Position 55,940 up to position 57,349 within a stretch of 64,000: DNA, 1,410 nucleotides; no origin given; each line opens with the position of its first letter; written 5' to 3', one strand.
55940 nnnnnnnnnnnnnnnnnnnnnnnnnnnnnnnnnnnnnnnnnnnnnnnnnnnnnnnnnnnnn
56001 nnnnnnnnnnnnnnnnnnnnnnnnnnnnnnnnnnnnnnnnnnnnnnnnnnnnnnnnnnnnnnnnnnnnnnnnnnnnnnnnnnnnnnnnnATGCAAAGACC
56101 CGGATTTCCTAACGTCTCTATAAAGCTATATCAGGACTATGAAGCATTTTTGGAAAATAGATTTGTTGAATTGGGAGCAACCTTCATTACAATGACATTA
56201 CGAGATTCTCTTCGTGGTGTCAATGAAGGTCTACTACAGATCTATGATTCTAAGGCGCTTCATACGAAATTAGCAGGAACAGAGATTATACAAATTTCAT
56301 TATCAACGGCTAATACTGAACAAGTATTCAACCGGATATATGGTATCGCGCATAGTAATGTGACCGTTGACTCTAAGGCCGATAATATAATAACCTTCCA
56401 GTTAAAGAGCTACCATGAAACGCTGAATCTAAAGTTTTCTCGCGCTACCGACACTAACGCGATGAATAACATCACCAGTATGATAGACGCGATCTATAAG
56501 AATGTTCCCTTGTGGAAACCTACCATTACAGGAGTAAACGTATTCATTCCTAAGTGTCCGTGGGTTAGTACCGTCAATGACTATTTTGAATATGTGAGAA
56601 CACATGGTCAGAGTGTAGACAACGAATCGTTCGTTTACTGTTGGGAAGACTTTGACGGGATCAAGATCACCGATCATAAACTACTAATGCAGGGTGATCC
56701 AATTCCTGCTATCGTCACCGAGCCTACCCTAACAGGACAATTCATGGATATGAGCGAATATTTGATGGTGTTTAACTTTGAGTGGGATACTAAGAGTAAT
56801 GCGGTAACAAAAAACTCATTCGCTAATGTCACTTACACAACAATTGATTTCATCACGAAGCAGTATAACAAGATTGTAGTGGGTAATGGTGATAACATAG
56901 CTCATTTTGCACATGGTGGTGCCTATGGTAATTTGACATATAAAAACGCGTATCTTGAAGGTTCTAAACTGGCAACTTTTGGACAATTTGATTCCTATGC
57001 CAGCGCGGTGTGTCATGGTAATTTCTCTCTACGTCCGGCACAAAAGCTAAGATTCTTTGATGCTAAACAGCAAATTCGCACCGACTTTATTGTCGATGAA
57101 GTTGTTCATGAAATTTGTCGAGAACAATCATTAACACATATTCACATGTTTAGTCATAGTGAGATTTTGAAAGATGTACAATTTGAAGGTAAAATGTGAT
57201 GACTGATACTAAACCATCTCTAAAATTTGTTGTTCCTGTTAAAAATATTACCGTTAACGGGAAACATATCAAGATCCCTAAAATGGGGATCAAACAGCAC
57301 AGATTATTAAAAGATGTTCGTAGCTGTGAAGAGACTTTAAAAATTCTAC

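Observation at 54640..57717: Baseplate hub proteins gp26, gp51 and gp28 share a local Cys-pair / KIKF motif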

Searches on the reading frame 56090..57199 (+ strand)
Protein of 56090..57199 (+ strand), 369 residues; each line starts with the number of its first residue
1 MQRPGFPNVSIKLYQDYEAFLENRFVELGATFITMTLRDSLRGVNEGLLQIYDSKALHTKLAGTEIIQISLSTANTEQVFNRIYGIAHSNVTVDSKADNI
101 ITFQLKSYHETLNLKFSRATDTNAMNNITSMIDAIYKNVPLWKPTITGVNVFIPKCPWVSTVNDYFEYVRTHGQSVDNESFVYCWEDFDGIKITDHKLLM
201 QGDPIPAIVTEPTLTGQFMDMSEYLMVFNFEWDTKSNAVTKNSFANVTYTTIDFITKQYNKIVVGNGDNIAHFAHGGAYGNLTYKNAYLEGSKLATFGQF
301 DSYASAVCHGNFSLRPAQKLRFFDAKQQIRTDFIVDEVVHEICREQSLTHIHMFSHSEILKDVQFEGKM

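Call 3: search_protein_families(library=pfam, proteins=[window:56090-57199:+], max_evalue=1)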
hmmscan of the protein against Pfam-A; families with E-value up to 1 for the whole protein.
window:56090-57199:+ (369 aa): 3 families
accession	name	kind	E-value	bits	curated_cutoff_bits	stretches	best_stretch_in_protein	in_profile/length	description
PF09097.16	Phage-tail_1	-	1.2e-59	201.9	27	1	2-195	1-195/196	Baseplate structural protein, domain 1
PF09096.16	Phage-tail_2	-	2.6e-37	128.9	25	1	201-361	3-163/173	Baseplate structural protein, domain 2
PF01307.22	Plant_vir_prot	-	0.16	12.7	22.6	1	265-280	33-48/100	Plant viral movement protein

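Call 13: search_dna_similar(query=window:56090-57199:+, collection=phages, mode=protein, max_rows=60, rows=spread, max_evalue=0.00001)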
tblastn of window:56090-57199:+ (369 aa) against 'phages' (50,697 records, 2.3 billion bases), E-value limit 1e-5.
Records with a match: 1378; places in all: 1385; records where one place covers at least 80% of the query: 1195.
Best place of each record, by identity: >=99% 1; 95-99% 2; 60-80% 55; <60% 1320.
By first word of the organism name: Escherichia 602; Klebsiella 278; Shigella 82; Acinetobacter 69; Enterobacter 56; Enterobacteria 48; Aeromonas 42; Yersinia 33; Salmonella 30; Citrobacter 26; and 27 more.
By host as written in the record: Escherichia coli 260; - 141; Klebsiella pneumoniae 90; Escherichia coli B 28; Escherichia coli O157:H7 24; Escherichia coli str. K-12 substr. MG1655 22; Shigella sp. 21; Acinetobacter baumannii 19; and 341 more.
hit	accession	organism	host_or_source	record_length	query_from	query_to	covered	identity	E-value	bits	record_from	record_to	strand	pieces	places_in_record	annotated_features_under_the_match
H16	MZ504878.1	Enterobacteria phage Whisky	-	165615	1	369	100%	99.2%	0e+0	769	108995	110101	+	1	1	baseplate central spike complex protein | hypothetical protein | baseplate hub assembly protein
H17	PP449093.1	Escherichia coli phage phiS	Escherichia coli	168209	1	369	100%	77.5%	0e+0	619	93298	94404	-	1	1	baseplate hub subunit | baseplate hub assembly protein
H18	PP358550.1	Escherichia phage FL04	Escherichia coli str. K-12 substr. ...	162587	1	369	100%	77.0%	0e+0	618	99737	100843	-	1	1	baseplate hub subunit | baseplate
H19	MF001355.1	Proteus phage PM2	Proteus mirabilis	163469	1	363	98%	47.9%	1e-111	363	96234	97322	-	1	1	baseplate hub protein | baseplate hub subunit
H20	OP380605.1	Aeromonas phage avDM2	Aeromonas hydrophila BIOTECH 10089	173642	1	357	97%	47.5%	9e-107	349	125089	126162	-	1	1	baseplate central spike complex protein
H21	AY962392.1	Aeromonas phage 31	Aeromonas salmonicida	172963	1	357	97%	47.2%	3e-106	347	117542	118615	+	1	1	27: gp27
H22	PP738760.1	Klebsiella phage vB_KpnM_Lion_ER11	Klebsiella pneumoniae 1100975 (ATCC ...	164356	2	363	98%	46.1%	3e-111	362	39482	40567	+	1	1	baseplate hub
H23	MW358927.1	Providencia phage PSTRCR_127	sewage sample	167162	2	363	98%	46.1%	9e-108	352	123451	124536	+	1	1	baseplate hub subunit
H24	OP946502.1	Acinetobacter phage vB_AbaM_DLP2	Acinetobacter baumannii AB5075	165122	2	366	99%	45.8%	1e-106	349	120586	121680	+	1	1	baseplate hub subunit protein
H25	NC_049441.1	Acinetobacter phage KARL-1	Acinetobacter baumannii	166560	2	366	99%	45.8%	1e-106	348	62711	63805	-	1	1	baseplate hub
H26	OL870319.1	Klebsiella phage UTI-K4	Klebsiella pneumoniae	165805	2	363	98%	45.9%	1e-110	360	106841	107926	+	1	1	baseplate hub subunit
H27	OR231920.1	Klebsiella phage pzk-kv6-1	Klebsiella variicola kv6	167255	2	363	98%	45.9%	1e-110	360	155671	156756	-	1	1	hypothetical protein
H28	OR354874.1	Klebsiella phage ValerieMcCarty05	Klebsiella oxytoca clinical isolate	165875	2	363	98%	45.9%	3e-110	359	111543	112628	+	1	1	baseplate hub subunit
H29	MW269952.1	Escherichia phage P479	Escherichia coli 187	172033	1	361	98%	46.0%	6e-108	352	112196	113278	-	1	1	baseplate hub subunit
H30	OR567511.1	Enterobacter phage vB_Ent31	Enterobacter sp.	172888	1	364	99%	45.3%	1e-111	363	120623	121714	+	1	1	baseplate hub subunit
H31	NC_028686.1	Klebsiella phage JD18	-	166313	2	363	98%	45.6%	3e-110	359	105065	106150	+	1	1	baseplate hub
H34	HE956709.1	Yersinia phage phiR1-RT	Yersinia enterocolitica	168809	1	364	99%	45.1%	7e-105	343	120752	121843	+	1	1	g194: phage baseplate hub subunit | g193: gp51 baseplate hub assembly catalyst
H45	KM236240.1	Citrobacter phage Moon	Citrobacter freundii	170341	2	364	98%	43.8%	3e-103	339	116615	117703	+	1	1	tape measure chaperone (x2)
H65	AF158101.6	Escherichia phage T4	-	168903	1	363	98%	42.9%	2e-98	325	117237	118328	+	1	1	27: gp27 baseplate hub subunit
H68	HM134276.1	Escherichia phage RB16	Escherichia coli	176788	9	207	54%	36.0%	3e-29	125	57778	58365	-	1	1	27: gp27 baseplate hub subunit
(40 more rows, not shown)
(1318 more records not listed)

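Call 16: get_annotated_region(hit=H65, flank=3500)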
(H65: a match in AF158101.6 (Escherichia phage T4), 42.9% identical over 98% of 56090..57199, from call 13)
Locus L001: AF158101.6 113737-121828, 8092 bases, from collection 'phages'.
description: Escherichia phage T4, complete genome.
organism: Escherichia phage T4 (NCBI taxid 2681598)
taxonomy: Viruses; Duplodnaviria; Heunggongvirae; Uroviricota; Caudoviricetes; Straboviridae; Tevenvirinae; Tequatrovirus; Tequatrovirus T4
host: -; source: -; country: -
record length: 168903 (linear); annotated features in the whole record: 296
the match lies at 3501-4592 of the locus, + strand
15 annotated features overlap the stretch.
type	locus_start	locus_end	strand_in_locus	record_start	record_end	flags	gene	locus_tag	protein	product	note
CDS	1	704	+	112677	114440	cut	uvsW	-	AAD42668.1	UvsW RNA-DNA and DNA-DNA helicase, ATPase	UV repair and recombination protein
misc_feature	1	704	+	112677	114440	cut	-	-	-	-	sequence discrepancies were found for this section of the genome; entry BAT4INH was deemed more accurate than entry ...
CDS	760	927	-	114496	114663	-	uvsY.-2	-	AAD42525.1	UvsY.-2 conserved hypothetical protein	-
CDS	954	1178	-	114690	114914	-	uvsY.-1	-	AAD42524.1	UvsY.-1 conserved hypothetical protein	-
CDS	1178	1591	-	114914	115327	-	uvsY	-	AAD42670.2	UvsY recombination, repair and ssDNA binding protein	recombination protein; facilitates UvsX and inhibitor of EndoVII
rep_origin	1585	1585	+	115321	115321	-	-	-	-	-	DNA replication origin oriF (oriuvsY); (-) strand direction; primer RNA is same as transcript for gene uvsY; origin ...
CDS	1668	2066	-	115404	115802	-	25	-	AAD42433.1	gp25 baseplate wedge subunit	-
CDS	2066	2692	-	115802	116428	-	26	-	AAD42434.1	gp26 baseplate hub subunit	-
CDS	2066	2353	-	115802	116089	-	26'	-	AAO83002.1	gp26' internal in-frame translation initiation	-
CDS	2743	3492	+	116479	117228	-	51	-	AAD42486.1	gp51 baseplate hub assembly catalyst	-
CDS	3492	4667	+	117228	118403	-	27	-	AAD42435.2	gp27 baseplate hub subunit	-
CDS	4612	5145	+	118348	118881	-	28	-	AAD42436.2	gp28 baseplate hub distal subunit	N-terminal amino acid sequence determined for the gp28 hub subunit by F. Arisaka et al., Department of Molecular and ...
CDS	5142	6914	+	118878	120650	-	29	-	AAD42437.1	gp29 baseplate hub subunit, tail length determinator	-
CDS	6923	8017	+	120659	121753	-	48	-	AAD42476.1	gp48 baseplate tail tube cap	tail tube accessory protein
CDS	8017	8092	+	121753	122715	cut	54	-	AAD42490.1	gp54 baseplate tail tube initiator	-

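Call 18: get_annotated_region(hit=H19, flank=3500)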
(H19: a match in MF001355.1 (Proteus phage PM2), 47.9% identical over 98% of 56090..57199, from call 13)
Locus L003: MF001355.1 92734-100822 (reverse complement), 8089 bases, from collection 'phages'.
description: Proteus phage PM2, partial genome.
organism: Proteus phage PM2 (NCBI taxid 2025809)
taxonomy: Viruses; Duplodnaviria; Heunggongvirae; Uroviricota; Caudoviricetes; Straboviridae; Bragavirus; Bragavirus pm2
host: Proteus mirabilis; source: -; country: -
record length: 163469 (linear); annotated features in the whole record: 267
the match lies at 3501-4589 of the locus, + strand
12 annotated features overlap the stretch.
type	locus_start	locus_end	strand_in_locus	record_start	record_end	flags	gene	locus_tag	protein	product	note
CDS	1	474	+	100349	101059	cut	-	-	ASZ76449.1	hypothetical protein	-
CDS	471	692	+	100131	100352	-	-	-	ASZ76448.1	RNA-DNA + DNA-DNA helicase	Phge RNA-DNA + DNA-DNA helicase # Phage T4-like UvsW #T4 GC0138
CDS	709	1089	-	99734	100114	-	-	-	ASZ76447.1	hypothetical protein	-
CDS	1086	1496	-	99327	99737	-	-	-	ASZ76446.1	single-stranded DNA-binding protein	-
CDS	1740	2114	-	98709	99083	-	-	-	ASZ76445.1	baseplate wedge subunit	-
CDS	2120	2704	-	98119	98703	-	-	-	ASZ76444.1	hypothetical protein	-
CDS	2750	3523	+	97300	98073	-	-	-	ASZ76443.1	baseplate hub subunit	-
CDS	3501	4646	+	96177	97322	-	-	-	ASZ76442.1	baseplate hub protein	-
CDS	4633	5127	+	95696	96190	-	-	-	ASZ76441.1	hypothetical protein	-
CDS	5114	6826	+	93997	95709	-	-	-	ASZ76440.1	baseplate hub subunit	-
CDS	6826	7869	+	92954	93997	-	-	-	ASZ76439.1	baseplate tail tube cap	baseplate tail tube cap (T4-like gp48)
CDS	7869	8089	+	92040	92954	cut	-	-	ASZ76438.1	baseplate tail tube initiator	-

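Call 19: get_annotated_region(hit=H21, flank=3500)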
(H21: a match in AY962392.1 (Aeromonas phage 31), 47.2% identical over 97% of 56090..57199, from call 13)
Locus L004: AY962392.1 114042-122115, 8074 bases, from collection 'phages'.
description: Aeromonas phage 31, complete genome.
organism: Aeromonas phage 31 (NCBI taxid 321023)
taxonomy: Viruses; Duplodnaviria; Heunggongvirae; Uroviricota; Caudoviricetes; Straboviridae; Biquartavirus; Biquartavirus 44RR2
host: Aeromonas salmonicida; source: -; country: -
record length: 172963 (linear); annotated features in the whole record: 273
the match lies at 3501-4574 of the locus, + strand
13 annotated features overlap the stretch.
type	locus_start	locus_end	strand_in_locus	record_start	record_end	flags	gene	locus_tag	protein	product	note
CDS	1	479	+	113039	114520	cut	uvsW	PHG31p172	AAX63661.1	uvsW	similar to NP_932529.1; RNA-DNA and DNA-DNA helicase ATPase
CDS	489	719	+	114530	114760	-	uvsW.1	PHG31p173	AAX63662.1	uvsW.1 hypothetical protein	similar to NP_932530.1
CDS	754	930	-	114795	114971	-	uvsY.-2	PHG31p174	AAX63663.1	uvsY.-2 hypothetical protein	similar to NP_932531.1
CDS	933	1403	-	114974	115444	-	PHG31ORF177c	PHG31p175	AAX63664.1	hypothetical protein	similar to NP_932532.1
repeat_region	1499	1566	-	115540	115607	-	-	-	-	-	31repeatA_5 similar to other 31repeatA and to 44RRrepeatA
CDS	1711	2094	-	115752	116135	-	25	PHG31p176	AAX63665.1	gp25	similar to NP_932533.1; baseplate wedge subunit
CDS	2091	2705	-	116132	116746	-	26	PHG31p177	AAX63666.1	gp26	similar to NP_932534.1; baseplate hub subunit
CDS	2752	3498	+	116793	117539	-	51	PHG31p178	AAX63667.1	gp51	similar to NP_932535.1; baseplate hub assembly catalyst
CDS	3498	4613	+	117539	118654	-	27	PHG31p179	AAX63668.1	gp27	similar to NP_932536.1; baseplate hub subunit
CDS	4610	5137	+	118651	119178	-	28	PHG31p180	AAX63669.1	gp28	similar to NP_932537.1; baseplate hub distal subunit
CDS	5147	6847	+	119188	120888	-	29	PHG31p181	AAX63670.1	gp29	similar to NP_932538.1; baseplate hub subunit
CDS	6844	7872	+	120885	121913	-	48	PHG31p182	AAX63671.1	gp48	similar to NP_932539.1; baseplate tail tube cap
CDS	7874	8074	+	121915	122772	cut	54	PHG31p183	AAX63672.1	gp54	similar to NP_932540.1; baseplate tail tube initiator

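Call 20: get_annotated_region(hit=H31, flank=3500)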
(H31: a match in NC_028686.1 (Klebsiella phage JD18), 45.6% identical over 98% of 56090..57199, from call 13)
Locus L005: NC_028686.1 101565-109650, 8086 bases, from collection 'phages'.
description: Klebsiella phage JD18, complete genome.
organism: Klebsiella phage JD18 (NCBI taxid 1698360)
taxonomy: Viruses; Duplodnaviria; Heunggongvirae; Uroviricota; Caudoviricetes; Straboviridae; Tevenvirinae; Jiaodavirus; Jiaodavirus jd18
host: -; source: -; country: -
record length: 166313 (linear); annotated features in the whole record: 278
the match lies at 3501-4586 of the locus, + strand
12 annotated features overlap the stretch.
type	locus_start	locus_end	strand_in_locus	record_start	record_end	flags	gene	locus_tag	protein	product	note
CDS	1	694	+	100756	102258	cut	-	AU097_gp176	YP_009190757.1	DNA helicase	-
CDS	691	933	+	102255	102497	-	-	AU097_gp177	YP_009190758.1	DNA helicase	-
CDS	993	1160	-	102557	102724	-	-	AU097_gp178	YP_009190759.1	hypothetical protein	-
CDS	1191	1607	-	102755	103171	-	-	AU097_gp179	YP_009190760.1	UvsY-like recombination mediator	-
CDS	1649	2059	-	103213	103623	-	-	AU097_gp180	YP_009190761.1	baseplate wedge subunit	-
CDS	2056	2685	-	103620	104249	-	-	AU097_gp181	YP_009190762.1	baseplate hub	-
CDS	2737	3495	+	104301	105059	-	-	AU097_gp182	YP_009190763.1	baseplate hub assembly protein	-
CDS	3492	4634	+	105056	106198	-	-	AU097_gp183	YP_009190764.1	baseplate hub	-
CDS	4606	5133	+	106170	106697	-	-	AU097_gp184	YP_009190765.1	baseplate hub distal subunit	-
CDS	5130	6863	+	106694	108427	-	-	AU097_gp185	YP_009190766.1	baseplate hub subunit and tail length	-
CDS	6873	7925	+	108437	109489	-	-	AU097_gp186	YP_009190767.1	baseplate tail tube cap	-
CDS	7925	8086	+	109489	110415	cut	-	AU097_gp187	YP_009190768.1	tail tube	-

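Call 21: get_annotated_region(hit=H25, flank=3500)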
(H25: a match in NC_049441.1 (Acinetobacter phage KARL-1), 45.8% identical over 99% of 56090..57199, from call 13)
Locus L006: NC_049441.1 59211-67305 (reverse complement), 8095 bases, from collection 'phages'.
description: Acinetobacter phage KARL-1, complete genome.
organism: Acinetobacter phage KARL-1 (NCBI taxid 2301662)
taxonomy: Viruses; Duplodnaviria; Heunggongvirae; Uroviricota; Caudoviricetes; Straboviridae; Twarogvirinae; Lazarusvirus; Lazarusvirus karl
host: Acinetobacter baumannii; source: pond water; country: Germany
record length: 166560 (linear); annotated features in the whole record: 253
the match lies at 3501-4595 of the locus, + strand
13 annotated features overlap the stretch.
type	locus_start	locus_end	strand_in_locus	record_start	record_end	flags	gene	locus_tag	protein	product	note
CDS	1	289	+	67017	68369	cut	-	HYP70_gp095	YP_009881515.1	DNA helicase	-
CDS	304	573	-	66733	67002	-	-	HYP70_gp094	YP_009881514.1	hypothetical protein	-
CDS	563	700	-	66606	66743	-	-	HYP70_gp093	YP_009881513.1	hypothetical protein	-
CDS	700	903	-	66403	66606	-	-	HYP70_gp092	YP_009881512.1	hypothetical protein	-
CDS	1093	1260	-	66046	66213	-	-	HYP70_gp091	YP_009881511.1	hypothetical protein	-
CDS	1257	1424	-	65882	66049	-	-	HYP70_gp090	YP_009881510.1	hypothetical protein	-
CDS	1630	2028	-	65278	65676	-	-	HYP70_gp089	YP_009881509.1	baseplate wedge subunit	-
CDS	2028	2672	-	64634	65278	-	-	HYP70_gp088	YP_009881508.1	baseplate hub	-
CDS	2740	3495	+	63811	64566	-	-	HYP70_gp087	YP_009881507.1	baseplate hub assembly catalyst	gp51 baseplate hub assembly catalyst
CDS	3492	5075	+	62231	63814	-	-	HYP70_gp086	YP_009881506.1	baseplate hub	-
CDS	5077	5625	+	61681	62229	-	-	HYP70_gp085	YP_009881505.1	baseplate hub distal subunit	-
CDS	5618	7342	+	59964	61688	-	-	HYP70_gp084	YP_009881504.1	baseplate hub subunit and tail length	-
CDS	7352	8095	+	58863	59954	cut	-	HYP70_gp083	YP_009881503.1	baseplate tail tube cap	gp48 baseplate tail tube cap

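Call 22: get_annotated_region(hit=H68, flank=4500)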
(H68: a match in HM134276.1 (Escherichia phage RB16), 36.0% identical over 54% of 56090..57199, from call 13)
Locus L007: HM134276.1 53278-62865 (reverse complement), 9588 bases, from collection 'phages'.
description: Escherichia phage RB16, complete genome.
organism: Escherichia phage RB16 (NCBI taxid 2681599)
taxonomy: Viruses; Duplodnaviria; Heunggongvirae; Uroviricota; Caudoviricetes; Straboviridae; Pseudotevenvirus; Pseudotevenvirus RB16
host: Escherichia coli; source: -; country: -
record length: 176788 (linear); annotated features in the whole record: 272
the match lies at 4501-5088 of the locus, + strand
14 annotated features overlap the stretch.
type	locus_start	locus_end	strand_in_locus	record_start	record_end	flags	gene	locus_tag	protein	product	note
CDS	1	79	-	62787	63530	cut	51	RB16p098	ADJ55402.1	gp51 baseplate hub assembly catalyst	-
CDS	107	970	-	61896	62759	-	54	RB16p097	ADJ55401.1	gp54 baseplate-tail tube initiator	-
CDS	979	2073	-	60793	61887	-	48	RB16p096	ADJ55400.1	gp48 baseplate tail tube cap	-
CDS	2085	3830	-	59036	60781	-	-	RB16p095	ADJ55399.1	conserved hypothetical phage protein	-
CDS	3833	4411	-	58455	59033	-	28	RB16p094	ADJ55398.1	gp28 baseplate distal hub subunit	-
CDS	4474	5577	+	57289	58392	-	27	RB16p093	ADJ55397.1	gp27 baseplate hub subunit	-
CDS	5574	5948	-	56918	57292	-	-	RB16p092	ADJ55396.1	conserved hypothetical phage protein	-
CDS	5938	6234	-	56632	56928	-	-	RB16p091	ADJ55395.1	conserved hypothetical phage protein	-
CDS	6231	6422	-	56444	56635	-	-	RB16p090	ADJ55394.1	conserved hypothetical phage protein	-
CDS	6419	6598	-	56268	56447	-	-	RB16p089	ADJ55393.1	conserved hypothetical phage protein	-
CDS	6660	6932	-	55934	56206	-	-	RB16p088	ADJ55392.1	conserved hypothetical phage protein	-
CDS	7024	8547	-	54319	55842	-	30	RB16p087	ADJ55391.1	gp30 DNA ligase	-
CDS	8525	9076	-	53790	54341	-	-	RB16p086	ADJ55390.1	putative homing endonuclease RB16 4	-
CDS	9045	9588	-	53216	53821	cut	30.2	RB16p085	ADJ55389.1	gp30.2 conserved hypothetical protein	-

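Call 23: get_annotated_region(hit=H34, flank=3500)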
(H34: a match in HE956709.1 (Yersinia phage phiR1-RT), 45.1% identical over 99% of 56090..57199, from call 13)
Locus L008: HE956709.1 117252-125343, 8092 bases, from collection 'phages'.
description: Yersinia phage phiR1-RT complete genome.
organism: Yersinia phage phiR1-RT (NCBI taxid 1206558)
taxonomy: Viruses; Duplodnaviria; Heunggongvirae; Uroviricota; Caudoviricetes; Straboviridae; Tevenvirinae; Tegunavirus; Tegunavirus r1rt
host: Yersinia enterocolitica; source: -; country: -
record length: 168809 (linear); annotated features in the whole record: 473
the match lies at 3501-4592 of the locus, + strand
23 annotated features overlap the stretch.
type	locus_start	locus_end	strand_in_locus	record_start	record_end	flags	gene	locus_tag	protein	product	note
CDS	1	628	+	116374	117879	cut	g187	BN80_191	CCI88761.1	DNA helicase, phage-associated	-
regulatory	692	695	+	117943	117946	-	-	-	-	ribosome_binding_site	-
CDS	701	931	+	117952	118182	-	g188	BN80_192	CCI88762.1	DNA helicase, phage-associated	-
CDS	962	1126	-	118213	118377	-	g189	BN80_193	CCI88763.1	phage protein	-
regulatory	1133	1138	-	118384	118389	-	-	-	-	ribosome_binding_site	-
CDS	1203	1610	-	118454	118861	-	g190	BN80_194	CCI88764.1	single stranded DNA-binding protein,phage-associated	-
regulatory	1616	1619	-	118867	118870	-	-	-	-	ribosome_binding_site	-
CDS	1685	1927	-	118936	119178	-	g191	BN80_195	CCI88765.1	phage baseplate wedge subunit (T4-like gp25)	-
regulatory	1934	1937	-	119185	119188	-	-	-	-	ribosome_binding_site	-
CDS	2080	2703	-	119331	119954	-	g192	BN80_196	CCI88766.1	gp26 baseplate hub subunit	-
regulatory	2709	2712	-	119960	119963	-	-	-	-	ribosome_binding_site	-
regulatory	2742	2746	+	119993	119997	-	-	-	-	ribosome_binding_site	-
CDS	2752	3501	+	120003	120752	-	g193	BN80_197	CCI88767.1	gp51 baseplate hub assembly catalyst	-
regulatory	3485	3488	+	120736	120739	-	g193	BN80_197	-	ribosome_binding_site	-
CDS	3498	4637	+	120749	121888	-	g194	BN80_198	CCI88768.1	phage baseplate hub subunit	-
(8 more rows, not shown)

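Call 67: get_annotated_region(hit=H45, flank=3000)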
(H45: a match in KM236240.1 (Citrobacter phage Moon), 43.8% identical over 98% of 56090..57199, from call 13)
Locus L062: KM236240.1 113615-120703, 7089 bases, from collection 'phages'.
description: Citrobacter phage Moon, complete genome.
organism: Citrobacter phage Moon (NCBI taxid 1540095)
taxonomy: Viruses; Duplodnaviria; Heunggongvirae; Uroviricota; Caudoviricetes; Straboviridae; Tevenvirinae; Moonvirus; Moonvirus moon
host: Citrobacter freundii; source: -; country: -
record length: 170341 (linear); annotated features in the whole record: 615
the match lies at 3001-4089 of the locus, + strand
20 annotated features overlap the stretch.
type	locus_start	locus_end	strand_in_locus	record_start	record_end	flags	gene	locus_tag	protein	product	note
CDS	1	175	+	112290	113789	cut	-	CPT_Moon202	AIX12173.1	helicase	UvsW; T4-like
regulatory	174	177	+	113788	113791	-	-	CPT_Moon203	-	ribosome_binding_site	-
CDS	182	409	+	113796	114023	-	-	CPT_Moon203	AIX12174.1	hypothetical protein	T4-like; UsvW-like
CDS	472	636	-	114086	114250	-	-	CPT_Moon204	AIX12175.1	hypothetical protein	T4-like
regulatory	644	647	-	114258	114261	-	-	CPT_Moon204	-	ribosome_binding_site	-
CDS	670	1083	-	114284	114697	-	-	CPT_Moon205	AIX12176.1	recombination protein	UvsY; T4-like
regulatory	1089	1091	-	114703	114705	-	-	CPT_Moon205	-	ribosome_binding_site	-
CDS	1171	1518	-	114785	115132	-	-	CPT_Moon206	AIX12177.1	baseplate wedge subunit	T4 gp25-like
regulatory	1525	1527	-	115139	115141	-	-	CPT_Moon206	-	ribosome_binding_site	-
CDS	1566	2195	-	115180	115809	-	-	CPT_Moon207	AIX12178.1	baseplate hub subunit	T4 gp26-like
regulatory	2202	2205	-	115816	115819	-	-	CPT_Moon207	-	ribosome_binding_site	-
regulatory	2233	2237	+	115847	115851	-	-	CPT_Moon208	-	ribosome_binding_site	-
CDS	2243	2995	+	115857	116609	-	-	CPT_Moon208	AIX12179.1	baseplate hub assembly catalyst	T4 gp51-like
regulatory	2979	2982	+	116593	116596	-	-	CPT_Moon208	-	ribosome_binding_site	-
CDS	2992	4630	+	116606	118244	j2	-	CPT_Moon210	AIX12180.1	tape measure chaperone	GT-like fusion protein; T4 gp28-like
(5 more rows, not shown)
